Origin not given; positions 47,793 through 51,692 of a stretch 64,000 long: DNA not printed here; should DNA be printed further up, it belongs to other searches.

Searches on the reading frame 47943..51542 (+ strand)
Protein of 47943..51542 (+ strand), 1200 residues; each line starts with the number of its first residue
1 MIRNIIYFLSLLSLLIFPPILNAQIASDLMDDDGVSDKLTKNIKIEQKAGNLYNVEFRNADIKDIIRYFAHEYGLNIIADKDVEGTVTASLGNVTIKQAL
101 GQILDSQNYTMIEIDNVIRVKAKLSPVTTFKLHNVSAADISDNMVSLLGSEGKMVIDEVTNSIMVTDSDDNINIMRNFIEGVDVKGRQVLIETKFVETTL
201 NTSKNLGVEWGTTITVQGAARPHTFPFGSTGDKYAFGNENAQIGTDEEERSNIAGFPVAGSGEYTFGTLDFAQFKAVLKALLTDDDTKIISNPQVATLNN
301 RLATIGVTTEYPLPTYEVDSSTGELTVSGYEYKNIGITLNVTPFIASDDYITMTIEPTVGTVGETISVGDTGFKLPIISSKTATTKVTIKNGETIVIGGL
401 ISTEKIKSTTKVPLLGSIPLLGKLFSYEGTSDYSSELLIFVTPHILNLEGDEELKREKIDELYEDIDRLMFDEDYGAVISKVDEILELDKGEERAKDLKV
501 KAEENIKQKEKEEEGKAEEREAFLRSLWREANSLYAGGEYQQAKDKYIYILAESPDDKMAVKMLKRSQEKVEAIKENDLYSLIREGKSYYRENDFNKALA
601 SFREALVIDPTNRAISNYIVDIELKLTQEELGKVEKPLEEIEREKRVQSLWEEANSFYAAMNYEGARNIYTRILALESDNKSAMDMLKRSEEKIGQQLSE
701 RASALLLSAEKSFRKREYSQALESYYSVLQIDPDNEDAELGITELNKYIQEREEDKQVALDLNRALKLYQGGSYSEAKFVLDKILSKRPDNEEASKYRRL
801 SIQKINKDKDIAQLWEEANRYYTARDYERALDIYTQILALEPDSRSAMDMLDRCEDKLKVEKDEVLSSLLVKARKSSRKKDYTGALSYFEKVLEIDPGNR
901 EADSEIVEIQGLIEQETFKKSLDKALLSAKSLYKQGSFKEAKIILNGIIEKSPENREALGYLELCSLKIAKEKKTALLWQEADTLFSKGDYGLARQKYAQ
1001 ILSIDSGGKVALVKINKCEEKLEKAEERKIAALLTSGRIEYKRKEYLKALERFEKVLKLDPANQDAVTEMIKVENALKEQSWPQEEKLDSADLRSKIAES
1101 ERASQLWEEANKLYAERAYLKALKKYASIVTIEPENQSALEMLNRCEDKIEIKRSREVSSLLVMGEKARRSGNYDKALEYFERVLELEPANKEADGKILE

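Call 51: search_protein_representatives(protein=window:47943-51542:+)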
Query: 1200 residues. Proteins with E-value up to 0.001 (for the whole library): 42714; up to 1e-10: 25004; up to 1e-30: 2276. The best 150 are listed.
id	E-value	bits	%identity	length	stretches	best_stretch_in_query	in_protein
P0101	0.0e+00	1391.8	49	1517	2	8-1199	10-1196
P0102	0.0e+00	1123.7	61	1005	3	1-576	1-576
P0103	3.0e-218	744.0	66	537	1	7-537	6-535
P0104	3.4e-186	637.9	42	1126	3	9-572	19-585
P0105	7.8e-102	358.6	52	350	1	11-350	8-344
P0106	2.6e-88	313.8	28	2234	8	642-1071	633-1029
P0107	2.6e-76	274.1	27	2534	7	708-1075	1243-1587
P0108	1.6e-75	271.4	35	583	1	43-478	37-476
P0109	1.3e-73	265.1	39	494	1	51-459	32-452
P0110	3.1e-73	263.8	39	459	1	48-448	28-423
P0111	3.6e-73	263.6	38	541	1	46-451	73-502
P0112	1.9e-72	261.2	35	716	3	39-451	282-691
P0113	5.7e-70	253.1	45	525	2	686-910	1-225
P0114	6.1e-70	253.0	24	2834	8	699-1070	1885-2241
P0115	7.6e-68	246.0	39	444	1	46-448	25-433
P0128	7.5e-65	236.1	36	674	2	52-458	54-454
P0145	1.1e-59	218.9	33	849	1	52-496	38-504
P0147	1.6e-59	218.4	36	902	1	49-453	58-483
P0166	1.0e-56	209.2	34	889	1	26-449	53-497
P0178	2.5e-55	204.6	35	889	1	56-455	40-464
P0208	2.3e-52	194.8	32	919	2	47-459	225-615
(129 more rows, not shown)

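Call 52: search_protein_families(library=pfam, proteins=[P0101, P0104, P0145, P0147, P0166, P0178, P0128, P0208], max_evalue=0.00001)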
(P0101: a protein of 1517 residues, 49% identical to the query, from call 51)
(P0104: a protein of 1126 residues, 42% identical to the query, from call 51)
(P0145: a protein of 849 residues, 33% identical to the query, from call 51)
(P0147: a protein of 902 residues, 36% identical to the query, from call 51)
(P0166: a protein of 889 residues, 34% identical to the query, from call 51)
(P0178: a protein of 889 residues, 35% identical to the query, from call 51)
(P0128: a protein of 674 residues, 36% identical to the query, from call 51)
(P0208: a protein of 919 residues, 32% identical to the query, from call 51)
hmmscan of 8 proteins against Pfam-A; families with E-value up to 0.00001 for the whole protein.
P0101 (1517 aa): 15 families
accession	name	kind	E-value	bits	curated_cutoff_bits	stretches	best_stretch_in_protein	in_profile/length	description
PF00263.26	Secretin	-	1e-49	168.8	27.5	1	277-443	1-168/169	Bacterial type II and III secretion system protein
PF07719.23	TPR_2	-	2.1e-46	152.6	27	0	1032-1058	8-34/34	Tetratricopeptide repeat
PF14559.12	TPR_19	-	5.6e-30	103.9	25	0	586-614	1-29/68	Tetratricopeptide repeat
PF14853.12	Fis1_TPR_C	-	3.8e-29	101.1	25.3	0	1166-1192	12-38/53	Fis1 C-terminal tetratricopeptide repeat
PF00515.34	TPR_1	-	1.6e-24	85.1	27.8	0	588-609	13-34/34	Tetratricopeptide repeat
PF13432.12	TPR_16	-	8.6e-24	84.1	32.7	0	1035-1061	7-33/65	Tetratricopeptide repeat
PF13428.12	TPR_14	-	1.3e-23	81.5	23.5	0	582-613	7-38/44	Tetratricopeptide repeat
PF23914.1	TPR_CcmH_CycH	-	2.2e-18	67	42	0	580-676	54-155/158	Cytochrome c-type biogenesis protein H TPR domain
PF14863.12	Alkyl_sulf_dimr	-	8.6e-18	65.5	26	0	1156-1195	70-109/139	Alkyl sulfatase dimerisation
PF13424.12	TPR_12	-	1.9e-13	50.8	30.1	0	682-726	30-74/77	Tetratricopeptide repeat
PF25064.1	ARM_TT21_5th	-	3.1e-11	44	27.8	0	1108-1178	9-77/117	TT21 fifth ARM repeats domain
PF13181.12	TPR_8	-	1.1e-09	38.1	25.7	0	587-609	12-34/34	Tetratricopeptide repeat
PF03958.22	Secretin_N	-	5.7e-09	36.5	28.2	1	131-192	1-69/69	Bacterial type II/III secretion system short domain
PF07660.19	STN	-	3.4e-08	33.6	28.4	1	79-127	1-52/52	Secretin and TonB N terminus short domain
PF21305.2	type_II_gspD_N0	-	3.6e-06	27.2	27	0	60-124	2-71/71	GspD-like, N0 domain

P0104 (1126 aa): 19 families
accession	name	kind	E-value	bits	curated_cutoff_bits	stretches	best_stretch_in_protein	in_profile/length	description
PF00263.26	Secretin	-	3.7e-51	173.5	27.5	1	294-464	1-168/169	Bacterial type II and III secretion system protein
PF07719.23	TPR_2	-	3e-28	96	27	0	649-678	5-34/34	Tetratricopeptide repeat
PF14559.12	TPR_19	-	9.3e-23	80.8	25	0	809-845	2-38/68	Tetratricopeptide repeat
PF14863.12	Alkyl_sulf_dimr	-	1.1e-17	65.1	26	0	646-687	70-111/139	Alkyl sulfatase dimerisation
PF00515.34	TPR_1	-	2.1e-14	53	27.8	0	651-678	7-34/34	Tetratricopeptide repeat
PF13428.12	TPR_14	-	3.5e-14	52.3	23.5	0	487-522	7-42/44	Tetratricopeptide repeat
PF13432.12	TPR_16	-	1.7e-12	48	32.7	0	541-574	1-34/65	Tetratricopeptide repeat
PF14853.12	Fis1_TPR_C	-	2.4e-12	47.3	25.3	0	728-767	8-47/53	Fis1 C-terminal tetratricopeptide repeat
PF03958.22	Secretin_N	-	1.4e-11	44.8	28.2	1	144-202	4-69/69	Bacterial type II/III secretion system short domain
PF25063.1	ARM_TT21_C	-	6.2e-10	39.7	35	0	477-585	33-143/209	Tetratricopeptide repeat protein 21 C-terminal ARM domain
PF12895.13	ANAPC3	-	3.7e-09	37.2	27.2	0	811-848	2-39/82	Anaphase-promoting complex, cyclosome, subunit 3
PF13424.12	TPR_12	-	4.6e-09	36.8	30.1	0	643-675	43-75/77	Tetratricopeptide repeat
PF13181.12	TPR_8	-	7.2e-09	35.6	25.7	0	933-958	7-32/34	Tetratricopeptide repeat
PF07660.19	STN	-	3.6e-08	33.5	28.4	1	89-137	1-52/52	Secretin and TonB N terminus short domain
PF21305.2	type_II_gspD_N0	-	5.7e-08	32.9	27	1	70-134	2-71/71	GspD-like, N0 domain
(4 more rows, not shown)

P0145 (849 aa): 4 families
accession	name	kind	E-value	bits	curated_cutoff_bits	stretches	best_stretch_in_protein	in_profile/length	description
PF00263.26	Secretin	-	1.2e-47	162.1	27.5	1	296-459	1-168/169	Bacterial type II and III secretion system protein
PF03958.22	Secretin_N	-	8.3e-11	42.4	28.2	1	128-188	1-67/69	Bacterial type II/III secretion system short domain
PF13646.12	HEAT_2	-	4.5e-10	40.1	27.7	1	577-655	7-86/88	HEAT repeats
PF07660.19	STN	-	4e-09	36.5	28.4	1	62-104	2-47/52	Secretin and TonB N terminus short domain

P0147 (902 aa): 3 families
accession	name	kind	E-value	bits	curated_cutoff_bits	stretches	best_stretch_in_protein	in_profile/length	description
PF00263.26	Secretin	-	5.2e-49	166.5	27.5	1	316-477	4-169/169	Bacterial type II and III secretion system protein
PF07660.19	STN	-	5.8e-10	39.2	28.4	1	85-127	2-47/52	Secretin and TonB N terminus short domain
PF03958.22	Secretin_N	-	2.4e-09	37.7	28.2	1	147-207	1-69/69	Bacterial type II/III secretion system short domain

P0166 (889 aa): 3 families
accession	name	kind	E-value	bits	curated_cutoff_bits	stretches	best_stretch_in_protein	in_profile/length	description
PF00263.26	Secretin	-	6.3e-46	156.5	27.5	1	332-494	3-168/169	Bacterial type II and III secretion system protein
PF03958.22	Secretin_N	-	1.6e-11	44.7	28.2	1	162-224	2-69/69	Bacterial type II/III secretion system short domain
PF13646.12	HEAT_2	-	3.3e-06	27.7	27.7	0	563-614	7-57/88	HEAT repeats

P0178 (889 aa): 4 families
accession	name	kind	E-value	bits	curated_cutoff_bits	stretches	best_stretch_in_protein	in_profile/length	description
PF00263.26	Secretin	-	9.6e-42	142.9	27.5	1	292-456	1-169/169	Bacterial type II and III secretion system protein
PF03958.22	Secretin_N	-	2.1e-11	44.3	28.2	1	126-186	1-69/69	Bacterial type II/III secretion system short domain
PF13646.12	HEAT_2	-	2.3e-10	41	27.7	1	608-673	11-76/88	HEAT repeats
PF07660.19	STN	-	5.3e-07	29.8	28.4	0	60-102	2-47/52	Secretin and TonB N terminus short domain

P0128 (674 aa): 7 families
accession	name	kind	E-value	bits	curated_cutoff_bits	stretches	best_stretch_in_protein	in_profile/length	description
PF00263.26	Secretin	-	4.1e-44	150.6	27.5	1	274-443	1-167/169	Bacterial type II and III secretion system protein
PF07660.19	STN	-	1.4e-11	44.4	28.4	1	77-124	1-51/52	Secretin and TonB N terminus short domain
PF07719.23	TPR_2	-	3.7e-09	36.4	27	0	629-657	5-33/34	Tetratricopeptide repeat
PF21305.2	type_II_gspD_N0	-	2.1e-08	34.3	27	1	57-122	1-71/71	GspD-like, N0 domain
PF03958.22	Secretin_N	-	6.5e-07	29.9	28.2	1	137-196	3-69/69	Bacterial type II/III secretion system short domain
PF13428.12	TPR_14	-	7.1e-07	29.7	23.5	0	477-516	2-41/44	Tetratricopeptide repeat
PF13414.12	TPR_11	-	8e-06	25.9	26.8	0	634-657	3-26/42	TPR repeat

P0208 (919 aa): 4 families
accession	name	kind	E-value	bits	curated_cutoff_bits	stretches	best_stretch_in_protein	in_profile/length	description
PF00263.26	Secretin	-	6.7e-45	153.2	27.5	1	442-602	2-168/169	Bacterial type II and III secretion system protein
PF01476.26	LysM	-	4.1e-13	49.5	20.9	1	857-901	1-43/43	LysM domain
PF03958.22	Secretin_N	-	3.7e-11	43.5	28.2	0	310-374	1-69/69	Bacterial type II/III secretion system short domain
PF07660.19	STN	-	4.2e-08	33.3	28.4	0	91-136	1-49/52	Secretin and TonB N terminus short domain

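Call 57: find_encoding_contigs(protein=P0101, flank=8000, max_places=2)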
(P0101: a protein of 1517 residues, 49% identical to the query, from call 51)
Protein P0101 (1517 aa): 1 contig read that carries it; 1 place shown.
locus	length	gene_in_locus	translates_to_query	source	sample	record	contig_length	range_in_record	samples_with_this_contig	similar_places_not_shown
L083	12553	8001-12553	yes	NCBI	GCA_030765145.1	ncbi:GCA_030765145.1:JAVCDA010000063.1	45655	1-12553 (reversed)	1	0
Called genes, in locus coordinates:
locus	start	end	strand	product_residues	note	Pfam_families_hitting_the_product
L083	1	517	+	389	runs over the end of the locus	PF01590:GAF, PF13185:GAF_2, PF13492:GAF_3, PF00990:GGDEF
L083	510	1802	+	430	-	PF00990:GGDEF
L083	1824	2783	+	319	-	PF00480:ROK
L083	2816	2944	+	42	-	-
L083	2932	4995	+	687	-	PF03968:LptD_N (faint)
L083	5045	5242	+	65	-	PF20095:DUF6485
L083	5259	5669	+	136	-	PF02577:BFN_dom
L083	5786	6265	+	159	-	PF12641:Flavodoxin_3 (weak), PF12724:Flavodoxin_5, PF00258:Flavodoxin_1, PF03358:FMN_red (weak)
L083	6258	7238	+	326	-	PF01073:3Beta_HSD, PF01370:Epimerase, PF02719:Polysacc_synt_2 (faint), PF04321:RmlD_sub_bind, PF16363:GDP_Man_Dehyd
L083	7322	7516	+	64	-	PF12728:HTH_17 (weak), PF13411:MerR_1, PF00376:MerR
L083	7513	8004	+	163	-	-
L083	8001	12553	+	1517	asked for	PF03958:Secretin_N, PF07660:STN, PF21305:type_II_gspD_N0 (weak), PF00263:Secretin, PF07719:TPR_2 (faint), PF14853:Fis1_TPR_C (faint), PF14863:Alkyl_sulf_dimr (faint), PF13428:TPR_14 (faint), +8 more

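Call 58: find_encoding_contigs(protein=P0104, flank=8000, max_places=2)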
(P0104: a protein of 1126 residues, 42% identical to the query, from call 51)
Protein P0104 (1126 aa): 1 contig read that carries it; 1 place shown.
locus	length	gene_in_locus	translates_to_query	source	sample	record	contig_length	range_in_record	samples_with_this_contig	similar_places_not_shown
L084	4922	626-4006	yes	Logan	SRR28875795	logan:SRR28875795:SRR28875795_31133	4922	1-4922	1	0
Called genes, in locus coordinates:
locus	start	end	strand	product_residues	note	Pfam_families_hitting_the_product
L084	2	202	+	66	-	?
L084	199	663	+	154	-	-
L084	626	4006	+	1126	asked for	PF21305:type_II_gspD_N0, PF07660:STN, PF03958:Secretin_N, PF00263:Secretin, PF00515:TPR_1 (faint), PF07719:TPR_2 (faint), PF12895:ANAPC3 (faint), PF13174:TPR_6 (faint), +12 more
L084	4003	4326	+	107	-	-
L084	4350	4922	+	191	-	?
